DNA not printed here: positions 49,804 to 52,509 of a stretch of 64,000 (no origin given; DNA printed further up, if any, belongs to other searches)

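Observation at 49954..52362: B12-radical SAM enzyme fused to a trigger-factor-type PPIase domain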

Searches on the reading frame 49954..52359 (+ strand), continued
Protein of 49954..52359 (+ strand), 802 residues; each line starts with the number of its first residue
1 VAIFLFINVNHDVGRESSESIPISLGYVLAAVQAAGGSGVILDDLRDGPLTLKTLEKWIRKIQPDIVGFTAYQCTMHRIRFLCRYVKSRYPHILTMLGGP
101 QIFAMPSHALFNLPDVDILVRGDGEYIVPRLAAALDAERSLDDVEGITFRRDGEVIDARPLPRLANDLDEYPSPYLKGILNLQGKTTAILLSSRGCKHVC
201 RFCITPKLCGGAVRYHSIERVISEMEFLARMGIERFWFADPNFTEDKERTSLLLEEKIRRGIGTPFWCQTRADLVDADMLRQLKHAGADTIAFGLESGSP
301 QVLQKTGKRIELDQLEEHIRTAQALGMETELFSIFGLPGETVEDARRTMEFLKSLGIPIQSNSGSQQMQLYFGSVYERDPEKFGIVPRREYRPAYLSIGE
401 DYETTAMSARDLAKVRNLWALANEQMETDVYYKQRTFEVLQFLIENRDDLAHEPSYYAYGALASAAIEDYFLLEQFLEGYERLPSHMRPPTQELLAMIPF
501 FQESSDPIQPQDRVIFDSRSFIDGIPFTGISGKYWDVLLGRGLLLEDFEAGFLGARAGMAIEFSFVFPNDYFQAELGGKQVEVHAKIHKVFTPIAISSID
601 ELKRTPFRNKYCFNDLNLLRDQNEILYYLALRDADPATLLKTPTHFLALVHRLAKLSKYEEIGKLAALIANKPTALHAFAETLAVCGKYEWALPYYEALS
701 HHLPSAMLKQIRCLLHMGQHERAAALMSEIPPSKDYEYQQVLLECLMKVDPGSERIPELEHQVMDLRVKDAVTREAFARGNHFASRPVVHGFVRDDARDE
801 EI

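Call 30: fold_search(model_id=the predicted structure, library=pdb)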
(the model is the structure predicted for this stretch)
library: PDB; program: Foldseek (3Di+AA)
matches with E <= 10: 1755; with E <= 0.001: 81
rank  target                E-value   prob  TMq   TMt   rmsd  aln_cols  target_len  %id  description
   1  9n1b                  8.4e-20  1.00  0.44  0.55  12.4       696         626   18  Crystal structure of CysS from Corallococcus sp. CA054B with 5'-deoxyadenosine, methionine, and pantetheinylated 3-metho (released 2026-01-28)
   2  9n1d                  1.0e-19  1.00  0.44  0.55  10.1       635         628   18  Crystal structure of CysS from Corallococcus sp. CA054B with 5'-deoxyadenosine and methionine bound (released 2026-01-28)
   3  7kdx_B                1.3e-19  1.00  0.41  0.49  10.2       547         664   21  Crystal structure of Streptomyces tokunonesis TokK with hydroxycobalamin, 5'-deoxyadenosine, and methionine (released 2022-01-12)
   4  9n1c                  1.4e-19  1.00  0.44  0.55  11.6       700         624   17  Crystal structure of CysS from Corallococcus sp. CA054B with 5'-deoxyadenosine, methionine, and pantetheinylated 3-ethox (released 2026-01-28)
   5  7kdy_A                2.0e-19  1.00  0.41  0.49  10.4       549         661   21  Crystal structure of Streptomyces tokunonesis TokK with hydroxycobalamin, 5'-deoxyadenosine, methionine, and (2R)-pant (released 2022-01-12)
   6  7kdx_A                2.2e-19  1.00  0.42  0.50   9.9       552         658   21  Crystal structure of Streptomyces tokunonesis TokK with hydroxycobalamin, 5'-deoxyadenosine, and methionine (released 2022-01-12)
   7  7kdy_B                7.3e-19  1.00  0.41  0.49  10.4       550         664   21  Crystal structure of Streptomyces tokunonesis TokK with hydroxycobalamin, 5'-deoxyadenosine, methionine, and (2R)-pant (released 2022-01-12)
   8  5ul4                  7.7e-17  1.00  0.44  0.48  10.5       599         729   19  Structure of Cobalamin-dependent S-adenosylmethionine radical enzyme OxsB with aqua-cobalamin and S-adenosylmethionine b (released 2017-04-19)
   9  5ul3                  1.5e-16  1.00  0.44  0.48  10.4       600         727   19  Structure of Cobalamin-dependent S-adenosylmethionine radical enzyme OxsB with aqua-cobalamin bound (released 2017-04-19)
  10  6fd2_B                1.8e-16  1.00  0.38  0.64   7.9       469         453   19  Radical SAM 1,2-diol dehydratase AprD4 in complex with its substrate paromamine (released 2018-01-17)
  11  6fd2_A                5.8e-16  1.00  0.38  0.64   7.8       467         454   19  Radical SAM 1,2-diol dehydratase AprD4 in complex with its substrate paromamine (released 2018-01-17)
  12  9ccb                  1.0e-15  1.00  0.34  0.62   4.2       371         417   21  X-ray crystal structure of methyl-coenzyme M reductase glutamine methylase (MgmA) from Methanothermobacter marburgensis  (released 2025-01-01)
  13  6wte_B                1.0e-15  1.00  0.39  0.58   5.5       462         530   18  Structure of radical S-adenosylmethionine methyltransferase, TsrM, from Kitasatospora setae with cobalamin and [4Fe-4S (released 2020-12-23)
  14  6wtf_A                1.4e-15  1.00  0.38  0.55   4.3       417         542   19  Structure of radical S-adenosylmethionine methyltransferase, TsrM, from Kitasatospora setae with tryptophan substrate  (released 2020-12-23)
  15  6wte_A                2.1e-15  1.00  0.37  0.50   5.9       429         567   18  Structure of radical S-adenosylmethionine methyltransferase, TsrM, from Kitasatospora setae with cobalamin and [4Fe-4S (released 2020-12-23)
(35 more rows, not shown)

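Call 83: list_cluster_members(proteins=[P0001, P0047, P0149])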
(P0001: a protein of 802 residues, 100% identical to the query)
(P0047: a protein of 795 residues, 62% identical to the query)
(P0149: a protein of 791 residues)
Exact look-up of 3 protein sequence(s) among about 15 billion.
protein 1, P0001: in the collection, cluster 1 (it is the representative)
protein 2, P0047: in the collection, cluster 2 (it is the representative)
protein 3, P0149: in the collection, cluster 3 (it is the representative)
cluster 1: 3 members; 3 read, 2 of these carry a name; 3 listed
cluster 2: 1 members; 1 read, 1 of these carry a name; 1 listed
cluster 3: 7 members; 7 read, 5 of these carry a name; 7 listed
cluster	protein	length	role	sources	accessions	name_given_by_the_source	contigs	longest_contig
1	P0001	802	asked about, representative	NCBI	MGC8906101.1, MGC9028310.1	MAG: radical SAM protein [Desulfomonilaceae bacterium]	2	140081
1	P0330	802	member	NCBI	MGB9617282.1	MAG: radical SAM protein [Desulfomonilaceae bacterium]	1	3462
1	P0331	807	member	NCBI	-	-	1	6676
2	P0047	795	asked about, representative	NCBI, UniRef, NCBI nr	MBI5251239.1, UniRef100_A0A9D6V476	MAG: radical SAM protein [Desulfomonile tiedjei] | peptidylprolyl isomerase n=1 Tax=Desulfomonile tiedjei TaxID=2358 RepID=A0A9D6V476_9BACT | radical SAM protein [Desulfomonile tiedjei]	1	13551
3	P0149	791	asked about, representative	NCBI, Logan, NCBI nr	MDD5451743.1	MAG: radical SAM protein [Desulfovibrionales bacterium] | radical SAM protein [Desulfovibrionales bacterium]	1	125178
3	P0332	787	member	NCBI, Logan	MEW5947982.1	MAG: radical SAM protein [Thermodesulfobacteriota bacterium]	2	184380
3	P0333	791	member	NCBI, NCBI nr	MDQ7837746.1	MAG: radical SAM protein [Thermodesulfobacteriota bacterium] | radical SAM protein [Thermodesulfobacteriota bacterium]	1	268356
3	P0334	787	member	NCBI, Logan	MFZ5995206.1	MAG: radical SAM protein [Thermodesulfobacteriota bacterium]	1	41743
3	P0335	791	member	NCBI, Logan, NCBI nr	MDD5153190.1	MAG: radical SAM protein [Desulfovibrionales bacterium] | radical SAM protein [Desulfovibrionales bacterium]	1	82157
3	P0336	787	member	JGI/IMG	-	-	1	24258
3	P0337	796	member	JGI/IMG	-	-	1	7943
